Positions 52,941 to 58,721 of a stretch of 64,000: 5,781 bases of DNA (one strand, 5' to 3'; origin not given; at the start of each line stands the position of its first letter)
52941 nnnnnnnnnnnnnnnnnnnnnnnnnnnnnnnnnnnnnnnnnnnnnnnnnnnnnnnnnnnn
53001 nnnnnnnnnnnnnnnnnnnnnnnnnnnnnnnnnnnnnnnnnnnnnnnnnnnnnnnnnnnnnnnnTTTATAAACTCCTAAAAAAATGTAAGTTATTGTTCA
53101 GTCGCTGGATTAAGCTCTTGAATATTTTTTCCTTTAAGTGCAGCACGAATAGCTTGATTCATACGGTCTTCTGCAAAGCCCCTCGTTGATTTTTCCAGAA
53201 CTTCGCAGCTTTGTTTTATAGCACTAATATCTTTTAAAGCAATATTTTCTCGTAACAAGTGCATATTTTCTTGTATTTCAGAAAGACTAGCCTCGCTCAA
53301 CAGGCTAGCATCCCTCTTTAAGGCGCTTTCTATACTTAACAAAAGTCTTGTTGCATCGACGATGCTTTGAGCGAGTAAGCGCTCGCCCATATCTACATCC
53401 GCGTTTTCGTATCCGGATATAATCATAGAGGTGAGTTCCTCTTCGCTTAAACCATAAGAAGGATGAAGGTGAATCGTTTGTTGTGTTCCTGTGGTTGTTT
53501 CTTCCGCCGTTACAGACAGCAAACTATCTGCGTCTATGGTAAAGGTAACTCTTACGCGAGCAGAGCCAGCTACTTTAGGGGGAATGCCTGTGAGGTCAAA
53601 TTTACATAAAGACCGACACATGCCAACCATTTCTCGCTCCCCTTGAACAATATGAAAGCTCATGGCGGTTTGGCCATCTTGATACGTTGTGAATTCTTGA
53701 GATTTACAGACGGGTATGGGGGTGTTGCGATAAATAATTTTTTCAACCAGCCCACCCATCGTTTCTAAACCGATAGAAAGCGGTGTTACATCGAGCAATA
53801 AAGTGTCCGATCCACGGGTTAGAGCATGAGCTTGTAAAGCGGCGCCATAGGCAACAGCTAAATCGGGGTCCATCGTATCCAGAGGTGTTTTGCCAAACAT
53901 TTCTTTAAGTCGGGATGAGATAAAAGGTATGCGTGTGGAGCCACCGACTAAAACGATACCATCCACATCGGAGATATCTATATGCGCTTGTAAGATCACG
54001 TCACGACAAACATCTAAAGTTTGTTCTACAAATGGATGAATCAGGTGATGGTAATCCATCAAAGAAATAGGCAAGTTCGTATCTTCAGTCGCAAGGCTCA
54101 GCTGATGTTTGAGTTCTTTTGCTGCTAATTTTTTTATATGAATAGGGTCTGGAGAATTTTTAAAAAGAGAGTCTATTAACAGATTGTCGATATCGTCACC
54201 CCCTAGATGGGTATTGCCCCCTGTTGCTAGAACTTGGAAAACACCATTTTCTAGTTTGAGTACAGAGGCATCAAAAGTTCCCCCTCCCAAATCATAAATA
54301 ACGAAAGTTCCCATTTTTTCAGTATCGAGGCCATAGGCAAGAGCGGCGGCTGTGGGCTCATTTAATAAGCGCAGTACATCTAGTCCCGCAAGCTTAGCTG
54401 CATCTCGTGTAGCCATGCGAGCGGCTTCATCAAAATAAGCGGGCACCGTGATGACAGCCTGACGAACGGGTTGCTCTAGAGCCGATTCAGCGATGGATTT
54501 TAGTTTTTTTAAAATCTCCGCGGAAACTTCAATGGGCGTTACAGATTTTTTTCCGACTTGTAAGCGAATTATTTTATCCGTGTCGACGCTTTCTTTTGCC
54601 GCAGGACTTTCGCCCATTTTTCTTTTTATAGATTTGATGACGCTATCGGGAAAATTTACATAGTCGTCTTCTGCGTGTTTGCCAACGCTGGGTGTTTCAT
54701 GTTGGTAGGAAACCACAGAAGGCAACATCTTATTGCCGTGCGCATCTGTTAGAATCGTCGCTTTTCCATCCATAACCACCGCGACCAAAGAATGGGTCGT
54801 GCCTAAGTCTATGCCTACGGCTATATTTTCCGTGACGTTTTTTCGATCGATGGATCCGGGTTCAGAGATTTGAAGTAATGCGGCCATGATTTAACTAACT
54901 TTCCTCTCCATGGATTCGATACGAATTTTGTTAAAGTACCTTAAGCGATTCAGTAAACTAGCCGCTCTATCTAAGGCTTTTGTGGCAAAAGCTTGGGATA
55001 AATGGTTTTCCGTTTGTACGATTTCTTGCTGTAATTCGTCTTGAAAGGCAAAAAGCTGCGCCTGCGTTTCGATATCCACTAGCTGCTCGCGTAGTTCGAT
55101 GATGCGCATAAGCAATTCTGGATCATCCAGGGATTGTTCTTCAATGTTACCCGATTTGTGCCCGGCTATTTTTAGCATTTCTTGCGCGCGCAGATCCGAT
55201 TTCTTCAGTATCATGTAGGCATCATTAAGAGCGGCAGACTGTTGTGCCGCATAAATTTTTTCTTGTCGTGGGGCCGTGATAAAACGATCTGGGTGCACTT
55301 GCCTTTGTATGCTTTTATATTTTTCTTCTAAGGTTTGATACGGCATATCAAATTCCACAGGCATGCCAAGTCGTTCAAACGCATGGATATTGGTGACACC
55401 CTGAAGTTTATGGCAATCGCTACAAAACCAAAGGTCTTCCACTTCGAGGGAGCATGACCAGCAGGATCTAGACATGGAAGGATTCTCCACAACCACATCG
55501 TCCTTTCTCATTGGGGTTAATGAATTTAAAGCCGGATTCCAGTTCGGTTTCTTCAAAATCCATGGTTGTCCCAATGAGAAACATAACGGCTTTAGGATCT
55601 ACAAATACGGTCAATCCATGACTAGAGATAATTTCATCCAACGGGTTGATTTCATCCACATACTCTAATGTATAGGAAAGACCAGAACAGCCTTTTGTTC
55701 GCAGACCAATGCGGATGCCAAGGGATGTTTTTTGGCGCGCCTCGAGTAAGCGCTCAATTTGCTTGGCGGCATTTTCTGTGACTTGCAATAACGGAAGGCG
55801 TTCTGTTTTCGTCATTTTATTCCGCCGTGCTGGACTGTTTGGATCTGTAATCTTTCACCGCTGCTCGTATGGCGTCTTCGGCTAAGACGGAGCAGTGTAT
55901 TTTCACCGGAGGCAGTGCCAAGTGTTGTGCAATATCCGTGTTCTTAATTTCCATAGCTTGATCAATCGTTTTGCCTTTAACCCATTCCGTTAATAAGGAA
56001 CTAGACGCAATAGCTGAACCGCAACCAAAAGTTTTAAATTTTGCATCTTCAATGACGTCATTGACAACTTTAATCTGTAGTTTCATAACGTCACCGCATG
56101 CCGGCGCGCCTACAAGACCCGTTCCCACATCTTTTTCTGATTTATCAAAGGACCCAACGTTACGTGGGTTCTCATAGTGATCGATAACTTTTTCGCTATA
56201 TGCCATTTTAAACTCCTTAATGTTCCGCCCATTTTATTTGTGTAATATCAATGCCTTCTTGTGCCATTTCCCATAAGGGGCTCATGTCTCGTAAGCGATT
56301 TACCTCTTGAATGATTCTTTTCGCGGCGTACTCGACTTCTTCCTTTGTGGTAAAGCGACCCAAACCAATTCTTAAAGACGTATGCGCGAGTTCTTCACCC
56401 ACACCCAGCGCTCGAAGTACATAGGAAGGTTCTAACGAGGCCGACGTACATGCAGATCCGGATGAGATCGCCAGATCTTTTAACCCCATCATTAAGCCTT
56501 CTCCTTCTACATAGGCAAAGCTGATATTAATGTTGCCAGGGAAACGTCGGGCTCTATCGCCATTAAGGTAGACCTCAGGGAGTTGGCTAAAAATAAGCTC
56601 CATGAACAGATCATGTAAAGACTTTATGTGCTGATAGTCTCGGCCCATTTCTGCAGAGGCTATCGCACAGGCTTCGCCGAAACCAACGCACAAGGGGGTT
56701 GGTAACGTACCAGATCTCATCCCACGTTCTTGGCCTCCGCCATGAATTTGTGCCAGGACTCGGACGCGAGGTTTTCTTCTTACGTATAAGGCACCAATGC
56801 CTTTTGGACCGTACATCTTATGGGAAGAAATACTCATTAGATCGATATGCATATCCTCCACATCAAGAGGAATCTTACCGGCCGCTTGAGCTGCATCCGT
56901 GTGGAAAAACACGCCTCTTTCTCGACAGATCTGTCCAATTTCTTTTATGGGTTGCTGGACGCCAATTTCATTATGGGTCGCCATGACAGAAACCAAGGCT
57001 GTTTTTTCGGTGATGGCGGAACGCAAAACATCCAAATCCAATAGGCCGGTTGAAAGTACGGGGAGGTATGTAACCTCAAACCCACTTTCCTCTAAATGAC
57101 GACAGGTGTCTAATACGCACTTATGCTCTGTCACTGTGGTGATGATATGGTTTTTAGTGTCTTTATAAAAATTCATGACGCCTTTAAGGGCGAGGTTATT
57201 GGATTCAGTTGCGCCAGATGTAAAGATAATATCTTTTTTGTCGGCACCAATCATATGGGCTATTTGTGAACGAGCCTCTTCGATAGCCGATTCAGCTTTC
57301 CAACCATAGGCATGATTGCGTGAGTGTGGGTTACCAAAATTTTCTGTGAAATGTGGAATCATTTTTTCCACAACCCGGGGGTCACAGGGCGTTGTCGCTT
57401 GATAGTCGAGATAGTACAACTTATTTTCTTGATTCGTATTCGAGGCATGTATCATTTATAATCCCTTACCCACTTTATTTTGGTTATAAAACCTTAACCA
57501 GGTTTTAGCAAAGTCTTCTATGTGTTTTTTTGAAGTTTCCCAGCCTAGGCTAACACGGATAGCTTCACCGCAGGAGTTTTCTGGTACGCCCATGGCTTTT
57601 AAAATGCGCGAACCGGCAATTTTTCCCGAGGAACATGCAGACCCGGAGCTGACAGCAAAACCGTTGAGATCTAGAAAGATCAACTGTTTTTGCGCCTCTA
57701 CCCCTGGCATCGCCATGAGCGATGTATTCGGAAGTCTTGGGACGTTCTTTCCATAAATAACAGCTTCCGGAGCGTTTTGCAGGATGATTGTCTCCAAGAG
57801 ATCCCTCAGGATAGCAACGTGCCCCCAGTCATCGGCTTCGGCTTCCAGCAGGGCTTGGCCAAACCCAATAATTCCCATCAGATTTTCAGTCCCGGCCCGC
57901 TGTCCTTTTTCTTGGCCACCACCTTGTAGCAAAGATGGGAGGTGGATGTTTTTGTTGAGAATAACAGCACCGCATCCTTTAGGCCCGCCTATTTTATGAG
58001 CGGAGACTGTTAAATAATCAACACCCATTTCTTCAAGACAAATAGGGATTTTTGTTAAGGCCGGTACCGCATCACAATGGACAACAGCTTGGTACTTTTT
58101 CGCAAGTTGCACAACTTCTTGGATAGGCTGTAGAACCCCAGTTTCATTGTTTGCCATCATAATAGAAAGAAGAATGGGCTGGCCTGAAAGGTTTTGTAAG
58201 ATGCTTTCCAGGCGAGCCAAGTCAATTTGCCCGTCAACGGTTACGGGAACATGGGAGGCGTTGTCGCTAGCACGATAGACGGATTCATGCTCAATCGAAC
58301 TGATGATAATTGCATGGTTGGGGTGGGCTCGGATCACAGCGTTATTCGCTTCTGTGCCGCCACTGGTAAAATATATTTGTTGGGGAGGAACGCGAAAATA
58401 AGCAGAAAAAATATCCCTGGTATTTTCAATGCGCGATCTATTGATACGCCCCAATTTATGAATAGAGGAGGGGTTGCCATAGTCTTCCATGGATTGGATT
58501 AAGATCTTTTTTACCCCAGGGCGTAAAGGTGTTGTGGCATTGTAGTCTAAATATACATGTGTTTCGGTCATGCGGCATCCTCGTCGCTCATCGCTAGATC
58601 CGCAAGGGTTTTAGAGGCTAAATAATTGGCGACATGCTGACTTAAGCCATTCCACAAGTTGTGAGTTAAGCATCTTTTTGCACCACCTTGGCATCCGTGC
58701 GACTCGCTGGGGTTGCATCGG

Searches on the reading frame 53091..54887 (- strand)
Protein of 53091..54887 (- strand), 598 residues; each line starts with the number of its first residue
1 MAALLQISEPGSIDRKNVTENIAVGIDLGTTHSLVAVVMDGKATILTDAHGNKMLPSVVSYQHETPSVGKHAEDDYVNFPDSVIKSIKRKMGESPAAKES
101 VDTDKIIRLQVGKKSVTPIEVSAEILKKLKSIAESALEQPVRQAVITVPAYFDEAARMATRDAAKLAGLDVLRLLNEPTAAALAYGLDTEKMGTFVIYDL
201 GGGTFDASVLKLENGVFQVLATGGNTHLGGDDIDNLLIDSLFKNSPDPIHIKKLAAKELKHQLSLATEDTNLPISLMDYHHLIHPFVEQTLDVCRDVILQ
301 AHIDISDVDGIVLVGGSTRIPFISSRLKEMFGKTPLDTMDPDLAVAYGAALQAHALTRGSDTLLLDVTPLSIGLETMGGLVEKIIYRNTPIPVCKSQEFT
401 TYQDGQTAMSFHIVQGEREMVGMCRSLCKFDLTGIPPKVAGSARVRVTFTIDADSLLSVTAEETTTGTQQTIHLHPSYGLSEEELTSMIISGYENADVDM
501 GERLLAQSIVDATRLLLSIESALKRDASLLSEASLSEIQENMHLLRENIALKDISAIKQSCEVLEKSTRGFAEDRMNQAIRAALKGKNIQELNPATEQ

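Call 33: search_protein_families(library=ncbifam, proteins=[window:53091-54887:-])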
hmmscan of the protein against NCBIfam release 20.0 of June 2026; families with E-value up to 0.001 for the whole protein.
window:53091-54887:- (598 aa): 15 families
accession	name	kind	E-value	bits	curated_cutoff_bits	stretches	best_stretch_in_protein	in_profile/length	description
NF003520.0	PRK05183.1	subfamily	2.1e-218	726.7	620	1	3-591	2-620/621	Fe-S protein assembly chaperone HscA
TIGR01991.1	HscA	equivalog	1.1e-212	707.8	708.55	1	23-591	1-600/600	Fe-S protein assembly chaperone HscA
NF002399.0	PRK01433.1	equivalog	6.2e-164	546.8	743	1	4-592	3-594/595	Fe-S protein assembly chaperone HscA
NF001413.0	PRK00290.1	equivalog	2.1e-155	518.6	648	2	23-244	4-235/625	molecular chaperone DnaK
TIGR02350.1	prok_dnaK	equivalog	2.6e-151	504.9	822.55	2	23-243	2-233/596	molecular chaperone DnaK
NF009947.0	PRK13411.1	equivalog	8.9e-132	440.4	1002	1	24-558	5-582/662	molecular chaperone DnaK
NF009946.0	PRK13410.1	equivalog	4.5e-124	415.1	1019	2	24-292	5-286/669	molecular chaperone DnaK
NF010539.0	PRK13927.1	subfamily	7.2e-17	61.3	293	1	23-270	8-221/339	rod shape-determining protein MreB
NF008673.0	PRK11678.1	equivalog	2.8e-16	59.4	331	1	123-213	131-229/450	molecular chaperone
NF011660.0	PRK15080.1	equivalog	4.5e-15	55.6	182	1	122-228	75-176/277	ethanolamine utilization protein EutJ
TIGR00904.1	mreB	subfamily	6.6e-14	51.7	365.75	1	23-278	4-228/334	MreB/Mrl family cell shape determining protein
TIGR02529.1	EutJ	subfamily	4.4e-12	46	152.1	1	122-228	42-143/239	ethanolamine utilization protein EutJ family protein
NF053558.1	BeeR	equivalog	1e-10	41.1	530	1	23-268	2-230/349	BeeR family actin-like protein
NF010540.1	PRK13929.1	exception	3.9e-10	39.3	515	1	116-270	71-220/334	rod-share determining protein MreBH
NF040964.1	MamK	subfamily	4e-07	29.4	400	1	23-270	2-217/335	MamK family actin-like protein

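Call 34: search_protein_families(library=pfam, proteins=[window:53091-54887:-])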
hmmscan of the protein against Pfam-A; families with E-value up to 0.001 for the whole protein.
window:53091-54887:- (598 aa): 2 families
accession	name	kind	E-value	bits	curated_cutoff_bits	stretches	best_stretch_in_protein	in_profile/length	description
PF00012.26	HSP70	-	2.6e-154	515.2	20.6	1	23-574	1-596/599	Hsp70 protein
PF06723.19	MreB_Mbl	-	6.2e-17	61.9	27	1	116-270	68-215/327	MreB/Mbl protein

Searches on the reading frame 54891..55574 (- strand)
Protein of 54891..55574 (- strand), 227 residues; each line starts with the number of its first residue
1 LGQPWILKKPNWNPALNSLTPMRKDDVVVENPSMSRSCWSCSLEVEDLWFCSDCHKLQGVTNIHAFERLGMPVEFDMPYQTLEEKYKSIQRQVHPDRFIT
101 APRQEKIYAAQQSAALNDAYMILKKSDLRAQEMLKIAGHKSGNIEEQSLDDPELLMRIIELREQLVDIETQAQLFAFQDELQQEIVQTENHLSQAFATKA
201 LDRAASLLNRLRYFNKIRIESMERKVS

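Call 34: search_protein_families(library=pfam, proteins=[window:54891-55574:-])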
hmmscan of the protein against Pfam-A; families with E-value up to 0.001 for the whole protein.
window:54891-55574:- (227 aa): 2 families
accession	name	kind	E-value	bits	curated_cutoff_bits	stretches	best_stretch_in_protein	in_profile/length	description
PF07743.18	HSCB_C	-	1.2e-15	58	22.1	1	151-218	2-70/74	HSCB C-terminal oligomerisation domain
PF00226.36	DnaJ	-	0.00076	20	27.8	0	75-131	10-61/63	DnaJ domain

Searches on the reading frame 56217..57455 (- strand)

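Call 34: search_protein_families(library=pfam, proteins=[window:56217-57455:-])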
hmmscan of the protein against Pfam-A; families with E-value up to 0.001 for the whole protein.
window:56217-57455:- (412 aa): 3 families
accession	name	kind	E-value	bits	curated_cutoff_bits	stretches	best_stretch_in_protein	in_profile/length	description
PF00266.25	Aminotran_5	-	2.3e-85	287.2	21.5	1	15-376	2-370/371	Aminotransferase class-V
PF01212.27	Beta_elim_lyase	-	1.9e-09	37.7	27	1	60-226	36-211/288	Beta-eliminating lyase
PF01041.23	DegT_DnrJ_EryC1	-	1.1e-06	28.6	19.8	1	66-193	34-151/360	DegT/DnrJ/EryC1/StrS aminotransferase family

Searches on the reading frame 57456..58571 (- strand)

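Call 34: search_protein_families(library=pfam, proteins=[window:57456-58571:-])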
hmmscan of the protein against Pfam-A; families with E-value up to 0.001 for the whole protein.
window:57456-58571:- (371 aa): 2 families
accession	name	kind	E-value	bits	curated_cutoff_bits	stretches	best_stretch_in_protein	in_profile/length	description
PF00266.25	Aminotran_5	-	5.5e-54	184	21.5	1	6-353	1-370/371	Aminotransferase class-V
PF01212.27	Beta_elim_lyase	-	0.00027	20.8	27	1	65-193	49-199/288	Beta-eliminating lyase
